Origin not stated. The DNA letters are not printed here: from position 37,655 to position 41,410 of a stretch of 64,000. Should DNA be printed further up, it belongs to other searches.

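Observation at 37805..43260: PorU-sized C25 peptidase with CTD translationally coupled to a GAF-GAF-GGDEF diguanylate cyclase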

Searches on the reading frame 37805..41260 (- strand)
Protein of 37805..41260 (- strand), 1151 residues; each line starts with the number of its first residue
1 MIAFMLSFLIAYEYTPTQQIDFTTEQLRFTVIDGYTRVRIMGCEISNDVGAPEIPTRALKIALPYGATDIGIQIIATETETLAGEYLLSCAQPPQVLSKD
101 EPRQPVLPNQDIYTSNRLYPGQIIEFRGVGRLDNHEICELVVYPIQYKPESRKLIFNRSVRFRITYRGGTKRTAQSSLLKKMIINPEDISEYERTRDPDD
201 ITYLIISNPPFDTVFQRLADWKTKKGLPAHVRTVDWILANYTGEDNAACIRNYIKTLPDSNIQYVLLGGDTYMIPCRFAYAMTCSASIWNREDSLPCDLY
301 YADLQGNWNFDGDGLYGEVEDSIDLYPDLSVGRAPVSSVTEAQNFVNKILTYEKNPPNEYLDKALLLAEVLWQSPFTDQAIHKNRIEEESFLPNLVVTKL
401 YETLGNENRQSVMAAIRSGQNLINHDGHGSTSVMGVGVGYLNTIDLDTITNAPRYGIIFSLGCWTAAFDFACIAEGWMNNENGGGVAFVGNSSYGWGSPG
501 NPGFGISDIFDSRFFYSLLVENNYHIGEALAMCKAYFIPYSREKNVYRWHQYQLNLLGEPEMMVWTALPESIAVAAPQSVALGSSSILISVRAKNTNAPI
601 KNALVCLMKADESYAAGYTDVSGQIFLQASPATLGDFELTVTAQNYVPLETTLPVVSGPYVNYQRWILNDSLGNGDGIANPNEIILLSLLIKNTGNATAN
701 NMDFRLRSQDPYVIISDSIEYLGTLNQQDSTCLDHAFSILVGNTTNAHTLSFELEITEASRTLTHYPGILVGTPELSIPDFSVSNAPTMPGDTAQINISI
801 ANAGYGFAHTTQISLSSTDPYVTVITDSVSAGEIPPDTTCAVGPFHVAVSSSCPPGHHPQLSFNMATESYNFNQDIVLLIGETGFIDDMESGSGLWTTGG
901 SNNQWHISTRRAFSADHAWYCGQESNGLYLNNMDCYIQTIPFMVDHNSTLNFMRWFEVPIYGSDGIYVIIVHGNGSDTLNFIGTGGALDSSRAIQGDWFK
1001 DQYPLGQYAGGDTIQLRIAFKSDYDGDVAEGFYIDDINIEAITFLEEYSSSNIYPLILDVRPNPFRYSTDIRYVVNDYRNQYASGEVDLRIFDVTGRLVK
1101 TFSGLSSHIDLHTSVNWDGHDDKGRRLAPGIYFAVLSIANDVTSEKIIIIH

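Call 6: search_protein_families(library=pfam, proteins=[window:37805-41260:-], max_evalue=0.01)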
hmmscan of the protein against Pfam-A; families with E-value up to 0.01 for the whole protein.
window:37805-41260:- (1151 aa): 9 families
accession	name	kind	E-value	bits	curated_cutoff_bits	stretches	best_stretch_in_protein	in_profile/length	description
PF01364.23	Peptidase_C25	-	1.1e-63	216.1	23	1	203-564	1-374/374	Peptidase family C25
PF08126.16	Propeptide_C25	-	7.8e-13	48.4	22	1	19-175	23-180/205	Propeptide_C25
PF20773.4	InhA-like_MAM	-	2.2e-05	24.5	26.9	1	945-1041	62-164/191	Immune inhibitor A-like, MAM domain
PF13860.13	FlgD_ig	-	0.00026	21.4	27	1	1083-1133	21-70/79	FlgD Ig-like domain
PF18962.6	Por_Secre_tail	-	0.00071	20.3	27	1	1062-1149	3-75/75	Secretion system C-terminal sorting domain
PF13620.12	CarboxypepD_reg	-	0.0014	19.3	32.3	1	590-658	5-72/82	Carboxypeptidase regulatory-like domain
PF07705.17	CARDB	-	0.0027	18.3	22.7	0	774-823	2-50/101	CARDB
PF03785.20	Peptidase_C25_C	-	0.0028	17.9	25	1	569-649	1-74/79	Peptidase family C25, C terminal ig-like domain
PF13585.12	CHU_C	-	0.0052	17.3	27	0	1085-1145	27-79/86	CHU_C Type IX secretion signal domain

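Call 7: search_protein_families(library=ncbifam, proteins=[window:37805-41260:-], max_evalue=0.01)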
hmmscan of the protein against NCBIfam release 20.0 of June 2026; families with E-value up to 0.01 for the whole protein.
window:37805-41260:- (1151 aa): 10 families
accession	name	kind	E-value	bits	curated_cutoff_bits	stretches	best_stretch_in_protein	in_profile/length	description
NF033707.1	T9SS_sortase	equivalog_domain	1.5e-29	102.3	420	2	196-538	362-714/1095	type IX secretion system sortase PorU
NF052324.1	PorU_rel_Nterm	equivalog_domain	2e-13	49.5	450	1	141-566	337-767/879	putative type IX secretion system sortase PorU2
TIGR03900.1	prc_long_Delta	hypoth_equivalog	7.9e-08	30.7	660.95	1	647-758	653-764/973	MXAN_5808 family serine peptidase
TIGR04183.1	Por_Secre_tail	domain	5.8e-06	26.2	23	1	1062-1149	3-71/72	T9SS type A sorting domain-containing protein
NF009277.0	PRK12634.1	equivalog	6e-05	23.2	333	1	1083-1143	120-178/221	flagellar basal body rod modification protein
NF052228.1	T9SS_PorZ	equivalog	0.00049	18.7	260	1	1087-1150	697-756/757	type IX secretion system anionic LPS delivery protein PorZ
NF052323.1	T9SSA_dep_M6i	equivalog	0.00049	18.1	600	1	1062-1149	962-1038/1043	T9SS-dependent M6-like inactivated metalloprotease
NF038128.1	choice_anch_J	domain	0.0034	17.6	30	0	896-1039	16-162/162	choice-of-anchor J domain-containing protein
NF009276.0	PRK12633.1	equivalog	0.0048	16.6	383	1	1084-1143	128-185/234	flagellar basal body rod modification protein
NF053608.1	Lsa66_OmpA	equivalog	0.0079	14.7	700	0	1091-1144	183-234/581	fibronectin-binding adhesin Lsa66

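Call 8: search_solved_structures(query=window:37805-41260:-, max_evalue=0.01, show_alignments=3)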
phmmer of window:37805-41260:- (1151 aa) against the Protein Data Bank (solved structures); distinct sequences matched with E-value up to 0.01: 5.
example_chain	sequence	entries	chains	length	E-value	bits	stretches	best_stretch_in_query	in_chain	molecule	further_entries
4rbm_A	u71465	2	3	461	5e-13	50.8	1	321-654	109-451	Lys-gingipain W83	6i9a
4ief_B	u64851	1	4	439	5.4e-13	50.7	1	312-588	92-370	Gingipain R2 Mature Domain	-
4tkx_L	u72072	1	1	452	1.2e-12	49.6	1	321-650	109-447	Lys-gingipain W83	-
1cvr_A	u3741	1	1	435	2.7e-12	48.4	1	312-587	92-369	GINGIPAIN R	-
5mun_A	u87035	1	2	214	5e-07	30.9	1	35-173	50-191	Lys-gingipain W83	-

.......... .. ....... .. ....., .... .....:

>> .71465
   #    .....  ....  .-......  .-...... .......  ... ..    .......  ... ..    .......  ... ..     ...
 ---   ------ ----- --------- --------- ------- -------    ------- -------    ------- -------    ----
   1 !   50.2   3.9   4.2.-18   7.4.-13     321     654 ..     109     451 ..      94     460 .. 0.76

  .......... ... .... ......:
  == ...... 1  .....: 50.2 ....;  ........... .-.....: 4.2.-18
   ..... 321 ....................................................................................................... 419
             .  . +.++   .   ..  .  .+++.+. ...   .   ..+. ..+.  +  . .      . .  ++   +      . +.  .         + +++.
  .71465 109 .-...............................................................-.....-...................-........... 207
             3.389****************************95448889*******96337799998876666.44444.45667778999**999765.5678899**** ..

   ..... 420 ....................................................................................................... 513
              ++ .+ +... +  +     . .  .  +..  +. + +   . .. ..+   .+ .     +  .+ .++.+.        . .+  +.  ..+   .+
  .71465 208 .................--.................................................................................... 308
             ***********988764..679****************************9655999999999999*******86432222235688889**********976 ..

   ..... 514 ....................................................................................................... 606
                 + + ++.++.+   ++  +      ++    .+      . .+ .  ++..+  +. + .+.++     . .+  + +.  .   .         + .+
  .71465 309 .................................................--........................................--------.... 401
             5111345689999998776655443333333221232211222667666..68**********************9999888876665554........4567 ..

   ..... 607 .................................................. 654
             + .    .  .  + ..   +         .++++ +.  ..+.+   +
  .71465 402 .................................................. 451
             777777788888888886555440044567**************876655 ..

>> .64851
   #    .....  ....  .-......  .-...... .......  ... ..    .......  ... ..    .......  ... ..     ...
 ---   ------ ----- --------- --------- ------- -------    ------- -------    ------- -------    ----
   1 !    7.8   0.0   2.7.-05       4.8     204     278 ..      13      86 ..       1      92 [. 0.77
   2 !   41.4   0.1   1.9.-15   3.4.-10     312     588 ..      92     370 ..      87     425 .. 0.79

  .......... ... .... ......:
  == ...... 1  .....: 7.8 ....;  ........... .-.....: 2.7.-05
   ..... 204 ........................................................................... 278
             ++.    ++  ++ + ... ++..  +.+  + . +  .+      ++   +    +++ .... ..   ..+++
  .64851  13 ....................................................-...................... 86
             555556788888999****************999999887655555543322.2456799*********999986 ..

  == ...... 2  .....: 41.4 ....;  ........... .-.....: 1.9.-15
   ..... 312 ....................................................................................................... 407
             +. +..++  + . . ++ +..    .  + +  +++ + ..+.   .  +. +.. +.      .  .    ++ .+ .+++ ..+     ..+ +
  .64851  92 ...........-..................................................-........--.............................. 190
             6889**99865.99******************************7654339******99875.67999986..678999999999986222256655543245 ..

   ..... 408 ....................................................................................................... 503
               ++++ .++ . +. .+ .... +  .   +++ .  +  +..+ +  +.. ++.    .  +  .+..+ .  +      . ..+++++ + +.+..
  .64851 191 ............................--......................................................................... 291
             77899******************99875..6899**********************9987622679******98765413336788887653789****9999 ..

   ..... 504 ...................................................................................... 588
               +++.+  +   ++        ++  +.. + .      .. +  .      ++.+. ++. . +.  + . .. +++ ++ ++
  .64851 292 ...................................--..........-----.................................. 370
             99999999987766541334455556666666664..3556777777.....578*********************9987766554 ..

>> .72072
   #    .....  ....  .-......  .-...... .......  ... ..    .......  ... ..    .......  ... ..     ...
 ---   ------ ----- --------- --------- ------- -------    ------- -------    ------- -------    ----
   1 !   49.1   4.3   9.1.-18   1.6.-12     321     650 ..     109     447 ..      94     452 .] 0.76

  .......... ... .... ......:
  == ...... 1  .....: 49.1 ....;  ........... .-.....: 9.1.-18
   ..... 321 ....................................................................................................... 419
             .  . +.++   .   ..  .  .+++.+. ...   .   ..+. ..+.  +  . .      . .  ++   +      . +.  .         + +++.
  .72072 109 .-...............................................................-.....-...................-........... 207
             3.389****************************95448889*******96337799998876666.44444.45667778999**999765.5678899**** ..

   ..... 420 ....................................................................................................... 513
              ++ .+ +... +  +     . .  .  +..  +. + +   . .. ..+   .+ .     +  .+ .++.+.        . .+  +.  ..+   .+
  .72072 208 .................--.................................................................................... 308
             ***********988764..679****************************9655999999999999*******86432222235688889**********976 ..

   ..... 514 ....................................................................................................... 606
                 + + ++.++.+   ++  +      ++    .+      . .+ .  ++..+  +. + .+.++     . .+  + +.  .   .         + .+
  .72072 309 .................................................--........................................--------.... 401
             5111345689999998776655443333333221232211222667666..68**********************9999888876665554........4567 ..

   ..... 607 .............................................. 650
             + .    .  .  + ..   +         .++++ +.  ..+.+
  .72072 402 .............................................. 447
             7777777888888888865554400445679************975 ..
